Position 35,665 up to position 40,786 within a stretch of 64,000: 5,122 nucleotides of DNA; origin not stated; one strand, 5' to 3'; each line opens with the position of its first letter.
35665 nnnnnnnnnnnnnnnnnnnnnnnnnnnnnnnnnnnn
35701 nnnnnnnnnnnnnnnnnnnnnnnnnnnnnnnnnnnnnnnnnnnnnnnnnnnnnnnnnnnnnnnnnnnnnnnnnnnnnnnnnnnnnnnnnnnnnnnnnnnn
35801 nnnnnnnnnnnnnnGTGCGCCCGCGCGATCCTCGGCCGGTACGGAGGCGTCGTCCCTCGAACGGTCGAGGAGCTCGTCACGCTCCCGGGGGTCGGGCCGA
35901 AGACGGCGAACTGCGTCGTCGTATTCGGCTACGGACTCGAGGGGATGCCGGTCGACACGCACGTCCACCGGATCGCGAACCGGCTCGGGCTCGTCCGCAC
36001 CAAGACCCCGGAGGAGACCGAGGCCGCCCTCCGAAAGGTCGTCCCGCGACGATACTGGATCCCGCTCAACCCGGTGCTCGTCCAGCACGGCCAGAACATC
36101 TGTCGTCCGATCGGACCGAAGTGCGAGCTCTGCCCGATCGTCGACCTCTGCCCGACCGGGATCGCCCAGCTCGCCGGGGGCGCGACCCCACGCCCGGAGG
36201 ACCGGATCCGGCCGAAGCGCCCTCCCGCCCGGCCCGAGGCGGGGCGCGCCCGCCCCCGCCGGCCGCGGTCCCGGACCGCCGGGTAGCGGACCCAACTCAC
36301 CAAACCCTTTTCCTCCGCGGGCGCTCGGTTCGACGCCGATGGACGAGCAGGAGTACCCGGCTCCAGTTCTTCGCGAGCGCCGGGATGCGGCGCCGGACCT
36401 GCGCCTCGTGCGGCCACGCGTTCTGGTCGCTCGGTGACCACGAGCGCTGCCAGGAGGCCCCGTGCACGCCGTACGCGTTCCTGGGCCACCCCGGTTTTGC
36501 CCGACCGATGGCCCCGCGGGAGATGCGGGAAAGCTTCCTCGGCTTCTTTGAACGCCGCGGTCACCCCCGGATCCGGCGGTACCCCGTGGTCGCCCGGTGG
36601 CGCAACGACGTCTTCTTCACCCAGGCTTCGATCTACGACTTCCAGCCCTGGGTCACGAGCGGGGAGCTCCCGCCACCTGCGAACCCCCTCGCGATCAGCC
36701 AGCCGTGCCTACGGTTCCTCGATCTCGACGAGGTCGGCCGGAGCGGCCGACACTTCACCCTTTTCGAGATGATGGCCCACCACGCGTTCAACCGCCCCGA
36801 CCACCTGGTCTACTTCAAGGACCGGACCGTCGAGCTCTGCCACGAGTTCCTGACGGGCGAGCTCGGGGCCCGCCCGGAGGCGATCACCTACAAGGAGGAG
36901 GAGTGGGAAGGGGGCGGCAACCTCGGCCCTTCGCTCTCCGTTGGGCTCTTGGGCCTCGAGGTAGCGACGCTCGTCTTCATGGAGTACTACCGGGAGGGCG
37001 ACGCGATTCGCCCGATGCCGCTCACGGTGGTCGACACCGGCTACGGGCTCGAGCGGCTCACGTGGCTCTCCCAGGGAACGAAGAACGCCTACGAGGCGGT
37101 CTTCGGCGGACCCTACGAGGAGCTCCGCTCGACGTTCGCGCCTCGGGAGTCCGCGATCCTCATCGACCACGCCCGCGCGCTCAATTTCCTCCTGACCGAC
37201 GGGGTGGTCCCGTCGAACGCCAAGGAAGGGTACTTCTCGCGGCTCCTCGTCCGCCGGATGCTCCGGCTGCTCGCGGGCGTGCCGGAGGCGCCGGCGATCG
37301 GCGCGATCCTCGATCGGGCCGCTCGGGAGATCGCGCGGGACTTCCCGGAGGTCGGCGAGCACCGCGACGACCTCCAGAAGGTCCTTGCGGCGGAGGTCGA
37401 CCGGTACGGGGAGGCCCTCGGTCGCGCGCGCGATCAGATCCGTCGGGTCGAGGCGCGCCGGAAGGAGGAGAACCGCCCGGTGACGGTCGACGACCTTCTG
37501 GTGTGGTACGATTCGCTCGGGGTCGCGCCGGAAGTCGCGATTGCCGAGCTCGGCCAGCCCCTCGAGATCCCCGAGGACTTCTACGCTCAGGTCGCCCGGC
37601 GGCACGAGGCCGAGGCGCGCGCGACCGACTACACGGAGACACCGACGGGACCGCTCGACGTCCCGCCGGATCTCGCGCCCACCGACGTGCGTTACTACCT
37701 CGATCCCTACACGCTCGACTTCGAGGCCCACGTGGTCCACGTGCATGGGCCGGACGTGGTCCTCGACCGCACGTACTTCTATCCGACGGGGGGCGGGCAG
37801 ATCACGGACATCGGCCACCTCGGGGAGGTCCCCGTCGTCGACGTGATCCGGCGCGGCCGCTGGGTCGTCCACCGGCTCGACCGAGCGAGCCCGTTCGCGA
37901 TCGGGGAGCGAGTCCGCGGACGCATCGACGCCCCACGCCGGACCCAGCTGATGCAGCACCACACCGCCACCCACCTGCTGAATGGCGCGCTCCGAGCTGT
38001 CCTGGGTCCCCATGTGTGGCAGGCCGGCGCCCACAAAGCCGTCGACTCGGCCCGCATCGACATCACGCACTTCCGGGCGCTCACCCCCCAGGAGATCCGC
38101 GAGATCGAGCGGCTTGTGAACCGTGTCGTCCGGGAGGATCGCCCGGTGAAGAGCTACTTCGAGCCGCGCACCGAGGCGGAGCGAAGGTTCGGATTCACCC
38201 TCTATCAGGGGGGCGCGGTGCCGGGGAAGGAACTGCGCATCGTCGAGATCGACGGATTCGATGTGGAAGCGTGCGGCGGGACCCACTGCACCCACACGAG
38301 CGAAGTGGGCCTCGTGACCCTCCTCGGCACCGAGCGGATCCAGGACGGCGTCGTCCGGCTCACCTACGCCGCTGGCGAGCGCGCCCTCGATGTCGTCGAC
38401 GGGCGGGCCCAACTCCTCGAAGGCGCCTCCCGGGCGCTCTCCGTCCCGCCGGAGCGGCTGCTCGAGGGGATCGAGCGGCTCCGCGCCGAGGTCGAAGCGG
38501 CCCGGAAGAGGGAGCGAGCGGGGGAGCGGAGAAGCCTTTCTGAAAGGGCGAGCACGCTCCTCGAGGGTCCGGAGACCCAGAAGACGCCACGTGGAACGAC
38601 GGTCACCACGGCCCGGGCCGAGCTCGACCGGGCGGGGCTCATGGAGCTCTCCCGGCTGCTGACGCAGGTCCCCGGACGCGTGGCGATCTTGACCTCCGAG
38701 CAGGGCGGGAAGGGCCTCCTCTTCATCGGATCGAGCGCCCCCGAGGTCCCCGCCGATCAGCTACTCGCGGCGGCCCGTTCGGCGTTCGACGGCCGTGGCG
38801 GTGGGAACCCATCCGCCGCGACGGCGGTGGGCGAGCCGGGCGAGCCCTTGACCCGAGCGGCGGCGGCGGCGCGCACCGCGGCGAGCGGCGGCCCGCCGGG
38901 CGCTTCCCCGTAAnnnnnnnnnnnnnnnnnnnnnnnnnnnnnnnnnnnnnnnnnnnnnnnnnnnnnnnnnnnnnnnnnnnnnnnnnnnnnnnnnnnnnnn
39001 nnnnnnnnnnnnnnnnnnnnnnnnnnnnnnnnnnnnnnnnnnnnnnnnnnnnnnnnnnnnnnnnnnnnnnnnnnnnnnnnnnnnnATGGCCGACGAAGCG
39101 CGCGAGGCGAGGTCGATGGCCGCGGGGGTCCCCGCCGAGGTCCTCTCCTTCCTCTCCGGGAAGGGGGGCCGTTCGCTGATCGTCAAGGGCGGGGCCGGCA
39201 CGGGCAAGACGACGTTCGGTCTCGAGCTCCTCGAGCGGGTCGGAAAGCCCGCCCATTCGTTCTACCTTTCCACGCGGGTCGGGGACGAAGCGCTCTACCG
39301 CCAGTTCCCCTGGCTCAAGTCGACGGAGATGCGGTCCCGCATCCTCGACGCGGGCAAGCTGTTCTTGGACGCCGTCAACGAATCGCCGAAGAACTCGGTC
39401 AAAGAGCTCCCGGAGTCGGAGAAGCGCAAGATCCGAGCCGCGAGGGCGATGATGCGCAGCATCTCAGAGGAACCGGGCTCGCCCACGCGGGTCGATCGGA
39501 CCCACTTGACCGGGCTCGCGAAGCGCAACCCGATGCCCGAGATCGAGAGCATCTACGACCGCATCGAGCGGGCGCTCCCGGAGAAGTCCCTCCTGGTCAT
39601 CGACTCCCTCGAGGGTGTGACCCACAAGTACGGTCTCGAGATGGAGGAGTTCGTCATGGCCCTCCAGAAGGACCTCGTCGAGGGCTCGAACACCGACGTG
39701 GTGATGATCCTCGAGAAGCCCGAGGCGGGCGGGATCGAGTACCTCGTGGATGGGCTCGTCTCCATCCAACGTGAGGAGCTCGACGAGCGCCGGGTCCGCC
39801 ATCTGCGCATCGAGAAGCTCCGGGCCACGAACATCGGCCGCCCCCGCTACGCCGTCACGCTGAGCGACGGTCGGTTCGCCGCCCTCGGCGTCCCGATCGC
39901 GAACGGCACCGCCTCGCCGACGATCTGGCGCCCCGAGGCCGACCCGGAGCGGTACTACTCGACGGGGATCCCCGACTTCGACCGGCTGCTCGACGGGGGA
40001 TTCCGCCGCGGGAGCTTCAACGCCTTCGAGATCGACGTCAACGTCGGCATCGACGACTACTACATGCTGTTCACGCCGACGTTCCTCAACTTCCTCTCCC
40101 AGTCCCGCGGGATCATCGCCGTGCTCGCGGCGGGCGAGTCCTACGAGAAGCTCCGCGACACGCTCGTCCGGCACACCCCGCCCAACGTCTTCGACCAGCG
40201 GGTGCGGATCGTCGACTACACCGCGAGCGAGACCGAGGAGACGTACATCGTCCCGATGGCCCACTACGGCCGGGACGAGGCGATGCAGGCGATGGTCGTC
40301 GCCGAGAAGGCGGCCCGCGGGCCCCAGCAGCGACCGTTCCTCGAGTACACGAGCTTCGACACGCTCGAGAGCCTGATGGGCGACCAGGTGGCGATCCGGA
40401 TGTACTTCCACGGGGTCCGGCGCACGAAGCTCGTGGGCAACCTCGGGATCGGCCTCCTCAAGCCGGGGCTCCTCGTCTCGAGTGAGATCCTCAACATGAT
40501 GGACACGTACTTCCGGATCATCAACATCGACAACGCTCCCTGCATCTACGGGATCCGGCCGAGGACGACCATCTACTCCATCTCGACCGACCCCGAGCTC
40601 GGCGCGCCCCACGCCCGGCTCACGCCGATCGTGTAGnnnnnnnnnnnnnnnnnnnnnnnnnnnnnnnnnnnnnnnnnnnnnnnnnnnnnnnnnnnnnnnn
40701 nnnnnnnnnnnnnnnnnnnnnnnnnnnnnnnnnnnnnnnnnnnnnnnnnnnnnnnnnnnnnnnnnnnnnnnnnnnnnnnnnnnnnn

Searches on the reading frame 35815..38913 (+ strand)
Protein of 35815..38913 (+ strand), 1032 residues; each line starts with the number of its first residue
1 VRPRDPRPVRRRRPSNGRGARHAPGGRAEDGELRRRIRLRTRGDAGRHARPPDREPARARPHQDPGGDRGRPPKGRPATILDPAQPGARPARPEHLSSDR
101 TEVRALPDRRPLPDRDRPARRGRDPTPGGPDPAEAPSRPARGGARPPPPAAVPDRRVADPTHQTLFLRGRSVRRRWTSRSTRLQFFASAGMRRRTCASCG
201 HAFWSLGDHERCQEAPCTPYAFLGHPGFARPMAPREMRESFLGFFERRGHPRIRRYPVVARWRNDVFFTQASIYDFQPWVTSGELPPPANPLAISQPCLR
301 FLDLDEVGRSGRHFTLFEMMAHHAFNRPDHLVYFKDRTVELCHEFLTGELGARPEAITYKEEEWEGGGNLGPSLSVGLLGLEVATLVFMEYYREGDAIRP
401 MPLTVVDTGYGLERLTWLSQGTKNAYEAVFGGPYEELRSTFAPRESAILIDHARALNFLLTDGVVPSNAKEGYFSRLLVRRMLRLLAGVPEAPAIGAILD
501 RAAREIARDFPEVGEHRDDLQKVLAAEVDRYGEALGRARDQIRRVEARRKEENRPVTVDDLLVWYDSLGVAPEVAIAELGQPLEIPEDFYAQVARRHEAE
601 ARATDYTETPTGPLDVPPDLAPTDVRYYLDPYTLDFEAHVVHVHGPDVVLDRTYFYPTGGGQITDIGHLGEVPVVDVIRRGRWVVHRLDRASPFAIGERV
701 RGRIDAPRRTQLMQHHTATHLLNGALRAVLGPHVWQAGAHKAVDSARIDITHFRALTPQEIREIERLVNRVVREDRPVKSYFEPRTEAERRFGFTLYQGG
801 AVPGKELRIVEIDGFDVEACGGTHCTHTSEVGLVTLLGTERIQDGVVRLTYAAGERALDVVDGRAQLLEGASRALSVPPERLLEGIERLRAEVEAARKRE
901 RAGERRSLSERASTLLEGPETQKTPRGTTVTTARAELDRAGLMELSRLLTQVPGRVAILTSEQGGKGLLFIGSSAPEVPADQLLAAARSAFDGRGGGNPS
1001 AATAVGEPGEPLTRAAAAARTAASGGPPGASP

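Call 38: search_protein_families(library=pfam, proteins=[window:35815-38913:+], max_evalue=0.0001)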
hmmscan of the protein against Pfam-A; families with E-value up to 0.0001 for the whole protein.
window:35815-38913:+ (1032 aa): 2 families
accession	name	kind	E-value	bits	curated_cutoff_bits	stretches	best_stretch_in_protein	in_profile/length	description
PF01411.24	tRNA-synt_2c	-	3.2e-91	307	30.3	2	236-431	1-196/552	tRNA synthetases class II (A)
PF07973.19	tRNA_SAD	-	1.1e-12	48.1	24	1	807-849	1-43/44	Threonyl and Alanyl tRNA synthetase second additional domain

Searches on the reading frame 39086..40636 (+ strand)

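Call 38: search_protein_families(library=pfam, proteins=[window:39086-40636:+], max_evalue=0.0001)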
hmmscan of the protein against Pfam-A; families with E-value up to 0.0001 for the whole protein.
window:39086-40636:+ (516 aa): 3 families
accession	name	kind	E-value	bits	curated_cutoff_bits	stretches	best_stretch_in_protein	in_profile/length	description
PF07088.17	GvpD_P-loop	-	1.2e-16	61.6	24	1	21-75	3-57/189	GvpD gas vesicle protein, P-loop domain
PF06745.19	ATPase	-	1.5e-15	57.6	26.6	1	153-261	104-221/231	KaiC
PF20440.3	GvpD_bR2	-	3.7e-10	40.2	27.9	1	281-404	2-120/254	GvpD basic region 2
